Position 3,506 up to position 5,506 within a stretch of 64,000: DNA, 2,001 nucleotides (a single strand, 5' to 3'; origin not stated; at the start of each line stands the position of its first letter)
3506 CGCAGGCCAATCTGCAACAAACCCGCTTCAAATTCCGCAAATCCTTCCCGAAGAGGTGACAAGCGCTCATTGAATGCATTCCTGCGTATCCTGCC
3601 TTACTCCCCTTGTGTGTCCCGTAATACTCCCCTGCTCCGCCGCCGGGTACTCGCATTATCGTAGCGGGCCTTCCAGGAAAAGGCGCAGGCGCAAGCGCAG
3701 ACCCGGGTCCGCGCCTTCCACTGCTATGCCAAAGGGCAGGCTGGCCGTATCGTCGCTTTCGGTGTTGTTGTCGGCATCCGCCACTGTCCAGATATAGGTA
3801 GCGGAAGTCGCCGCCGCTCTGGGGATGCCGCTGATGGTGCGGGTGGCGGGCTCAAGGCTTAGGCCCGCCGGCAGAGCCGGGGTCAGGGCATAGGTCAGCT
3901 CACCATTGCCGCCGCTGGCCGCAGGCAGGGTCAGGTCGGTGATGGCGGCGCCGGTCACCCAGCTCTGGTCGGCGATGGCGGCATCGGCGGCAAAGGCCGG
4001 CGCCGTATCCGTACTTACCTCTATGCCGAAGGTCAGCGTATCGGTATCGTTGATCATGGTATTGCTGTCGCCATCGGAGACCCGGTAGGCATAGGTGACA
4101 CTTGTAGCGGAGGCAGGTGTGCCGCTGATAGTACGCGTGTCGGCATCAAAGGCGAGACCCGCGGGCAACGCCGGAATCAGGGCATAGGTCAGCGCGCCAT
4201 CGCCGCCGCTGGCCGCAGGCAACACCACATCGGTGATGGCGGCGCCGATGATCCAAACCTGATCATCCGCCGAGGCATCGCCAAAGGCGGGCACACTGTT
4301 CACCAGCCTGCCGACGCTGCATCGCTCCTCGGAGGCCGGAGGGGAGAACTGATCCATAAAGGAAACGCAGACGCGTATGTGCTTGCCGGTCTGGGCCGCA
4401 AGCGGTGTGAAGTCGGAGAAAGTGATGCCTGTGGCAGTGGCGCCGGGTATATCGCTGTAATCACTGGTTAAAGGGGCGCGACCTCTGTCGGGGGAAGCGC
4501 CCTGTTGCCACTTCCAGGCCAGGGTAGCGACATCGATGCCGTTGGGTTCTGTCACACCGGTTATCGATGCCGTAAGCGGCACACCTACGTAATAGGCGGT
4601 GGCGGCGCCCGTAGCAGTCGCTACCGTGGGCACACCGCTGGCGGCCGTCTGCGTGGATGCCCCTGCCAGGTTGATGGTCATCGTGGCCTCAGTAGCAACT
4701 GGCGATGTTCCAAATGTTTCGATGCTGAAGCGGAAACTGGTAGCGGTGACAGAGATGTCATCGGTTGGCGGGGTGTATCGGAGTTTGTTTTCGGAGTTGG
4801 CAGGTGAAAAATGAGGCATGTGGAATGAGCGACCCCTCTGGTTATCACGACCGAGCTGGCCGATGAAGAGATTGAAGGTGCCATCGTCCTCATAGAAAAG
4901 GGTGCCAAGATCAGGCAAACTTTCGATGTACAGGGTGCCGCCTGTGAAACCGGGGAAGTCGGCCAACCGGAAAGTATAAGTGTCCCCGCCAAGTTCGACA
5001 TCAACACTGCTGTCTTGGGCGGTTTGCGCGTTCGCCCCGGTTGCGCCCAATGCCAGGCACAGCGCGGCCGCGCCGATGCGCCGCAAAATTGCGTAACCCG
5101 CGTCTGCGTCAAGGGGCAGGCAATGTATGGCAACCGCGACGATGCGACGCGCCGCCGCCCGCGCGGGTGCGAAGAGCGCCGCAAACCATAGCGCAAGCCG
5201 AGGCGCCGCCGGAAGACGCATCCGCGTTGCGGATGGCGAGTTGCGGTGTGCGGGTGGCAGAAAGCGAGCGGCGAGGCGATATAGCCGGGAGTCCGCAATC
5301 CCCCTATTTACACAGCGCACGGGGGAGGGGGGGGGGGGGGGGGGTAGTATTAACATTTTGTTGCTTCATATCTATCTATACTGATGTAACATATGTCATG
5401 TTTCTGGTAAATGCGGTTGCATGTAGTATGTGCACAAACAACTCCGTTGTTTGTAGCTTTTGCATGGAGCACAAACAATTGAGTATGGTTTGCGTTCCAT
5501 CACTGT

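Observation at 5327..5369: Poly-G(18) tract immediately after the start codons of family member A: a slipped-strand phase-variation candidate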

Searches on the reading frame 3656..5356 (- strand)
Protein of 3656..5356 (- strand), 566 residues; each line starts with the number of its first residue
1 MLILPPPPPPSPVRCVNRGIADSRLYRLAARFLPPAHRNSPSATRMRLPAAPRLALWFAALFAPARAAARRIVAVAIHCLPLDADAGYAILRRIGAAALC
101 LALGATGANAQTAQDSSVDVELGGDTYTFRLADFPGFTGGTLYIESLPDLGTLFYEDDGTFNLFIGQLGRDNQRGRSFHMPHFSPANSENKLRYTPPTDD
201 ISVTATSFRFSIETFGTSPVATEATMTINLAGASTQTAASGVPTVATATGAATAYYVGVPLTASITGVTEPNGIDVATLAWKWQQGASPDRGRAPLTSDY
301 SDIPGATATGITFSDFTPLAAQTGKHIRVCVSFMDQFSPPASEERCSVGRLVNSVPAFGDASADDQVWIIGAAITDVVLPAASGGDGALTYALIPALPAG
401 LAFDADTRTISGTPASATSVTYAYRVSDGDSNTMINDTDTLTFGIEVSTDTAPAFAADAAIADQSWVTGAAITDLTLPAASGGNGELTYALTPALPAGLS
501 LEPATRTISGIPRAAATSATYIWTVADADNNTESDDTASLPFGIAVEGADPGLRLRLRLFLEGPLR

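Call 6: search_protein_families(library=pfam, proteins=[window:3656-5356:-], max_evalue=0.01)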
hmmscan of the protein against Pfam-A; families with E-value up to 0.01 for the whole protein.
window:3656-5356:- (566 aa): 1 family
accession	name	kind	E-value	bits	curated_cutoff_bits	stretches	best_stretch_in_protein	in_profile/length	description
PF05345.18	He_PIG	-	4.4e-16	59.5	24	2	386-447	34-95/96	Putative Ig domain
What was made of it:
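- The He_PIG domains score well (4e-16, call 6).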

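Call 10: find_encoding_contigs(protein=window:3656-5356:-, flank=10000, max_places=10)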
Protein window:3656-5356:- (566 aa): no gene with exactly this product is on record in the collection.

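Call 14: find_related_loci(query=window:3656-5086:-, collection=genome_contigs, flank=6000)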
Query window:3656-5086:- (476 aa) in genome_contigs; peptide patterns used: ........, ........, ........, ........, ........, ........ (x = any residue, [..] = any of these).
33 stretches matched a pattern, but none encodes a relative of the query by tblastn (E <= 1e-3).

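Call 15: find_homologous_proteins(query=window:3656-5086:-)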
Query window:3656-5086:- (476 aa): 387 proteins with E <= 0.001 among 8000 candidates; the best 120 are listed.
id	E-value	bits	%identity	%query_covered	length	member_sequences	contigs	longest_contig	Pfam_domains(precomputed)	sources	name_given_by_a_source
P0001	0.0e+0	1030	100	100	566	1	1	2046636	PF05345.19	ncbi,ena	-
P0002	1.8e-183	629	61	90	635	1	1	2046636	PF05345.19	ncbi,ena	-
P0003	5.0e-172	591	54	41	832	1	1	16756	PF10105.15,PF17963.8,PF05345.19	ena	-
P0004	5.3e-170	584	43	43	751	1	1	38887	PF23237.2,PF17963.8,PF02494.23,PF06486.17,PF16403.12,PF19116.7,PF05345.19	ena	-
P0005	6.7e-154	531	46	41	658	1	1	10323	PF07495.20,PF17963.8,PF17892.8,PF24682.2,PF00028.24,PF16403.12,PF05345.19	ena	-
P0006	6.2e-149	515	57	41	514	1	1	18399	PF12892.14,PF10105.15,PF23237.2,PF24157.2,PF05345.19,PF18565.8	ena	-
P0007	6.9e-136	472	58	98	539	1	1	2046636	PF05345.19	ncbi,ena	-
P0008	1.0e-135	471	47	41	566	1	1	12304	PF18105.8,PF05345.19,PF26918.1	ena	-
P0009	5.0e-135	469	49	41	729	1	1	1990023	PF23237.2,PF17963.8,PF05345.19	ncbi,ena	-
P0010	3.3e-134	466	56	97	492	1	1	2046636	PF05345.19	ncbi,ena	-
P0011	1.3e-126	441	55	42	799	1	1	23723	PF05345.19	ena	-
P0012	2.7e-124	434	48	43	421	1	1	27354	PF05345.19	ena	-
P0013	1.4e-116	408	45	43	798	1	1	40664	PF05345.19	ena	-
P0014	1.8e-115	405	46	41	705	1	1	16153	PF17963.8,PF17892.8,PF16403.12,PF05345.19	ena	-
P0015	1.0e-111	392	50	43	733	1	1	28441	PF05345.19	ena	-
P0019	3.5e-103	364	47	94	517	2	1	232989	PF05345.19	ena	-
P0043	3.9e-69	252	55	42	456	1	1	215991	PF05345.19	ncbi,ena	-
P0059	3.3e-58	216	54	44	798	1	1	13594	PF03797.26,PF05345.19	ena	-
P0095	5.6e-43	166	36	54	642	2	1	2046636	-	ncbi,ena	-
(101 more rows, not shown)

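Call 17: find_encoding_contigs(protein=P0001, flank=10000, max_places=10)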
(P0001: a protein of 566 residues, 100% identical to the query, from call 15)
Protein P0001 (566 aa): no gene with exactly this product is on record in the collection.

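Call 18: list_cluster_members(proteins=[P0001, P0002, P0007, P0043, P0009, P0019])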
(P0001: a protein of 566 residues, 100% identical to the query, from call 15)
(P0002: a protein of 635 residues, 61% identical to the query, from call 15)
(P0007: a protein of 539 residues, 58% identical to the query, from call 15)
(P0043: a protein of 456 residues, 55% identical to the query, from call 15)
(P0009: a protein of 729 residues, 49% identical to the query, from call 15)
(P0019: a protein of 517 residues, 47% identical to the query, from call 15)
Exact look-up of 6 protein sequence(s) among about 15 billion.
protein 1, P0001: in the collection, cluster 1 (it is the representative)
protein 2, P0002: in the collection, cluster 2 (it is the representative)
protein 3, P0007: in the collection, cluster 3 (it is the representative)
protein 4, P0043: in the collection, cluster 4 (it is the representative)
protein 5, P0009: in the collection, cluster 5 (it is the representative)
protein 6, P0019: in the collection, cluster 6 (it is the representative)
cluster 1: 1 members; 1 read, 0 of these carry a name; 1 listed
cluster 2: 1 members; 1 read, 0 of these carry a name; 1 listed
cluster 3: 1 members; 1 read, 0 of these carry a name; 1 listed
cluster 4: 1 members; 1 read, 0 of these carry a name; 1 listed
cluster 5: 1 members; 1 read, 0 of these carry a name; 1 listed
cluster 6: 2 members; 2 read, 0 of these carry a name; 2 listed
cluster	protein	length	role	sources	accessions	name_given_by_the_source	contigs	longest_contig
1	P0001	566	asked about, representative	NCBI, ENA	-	-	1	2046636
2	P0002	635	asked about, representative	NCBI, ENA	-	-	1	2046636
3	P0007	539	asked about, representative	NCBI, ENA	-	-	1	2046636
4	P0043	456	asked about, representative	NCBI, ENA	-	-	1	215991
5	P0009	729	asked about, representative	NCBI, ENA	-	-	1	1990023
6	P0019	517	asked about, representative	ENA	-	-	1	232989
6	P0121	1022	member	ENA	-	-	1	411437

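Call 19: find_encoding_contigs(protein=P0002, flank=3000, max_places=5)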
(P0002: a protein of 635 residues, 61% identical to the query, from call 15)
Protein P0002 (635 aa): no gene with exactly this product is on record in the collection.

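Call 21: find_related_loci(query=A2, collection=genome_contigs, flank=3000)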
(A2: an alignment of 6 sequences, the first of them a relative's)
Query A2 (635 aa) in genome_contigs; peptide patterns used: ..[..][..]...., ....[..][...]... (x = any residue, [..] = any of these).
128 stretches matched a pattern, but none encodes a relative of the query by tblastn (E <= 1e-3).
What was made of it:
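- Tried and rejected: Two genome_contigs scans found no relatives (calls 14, 21).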
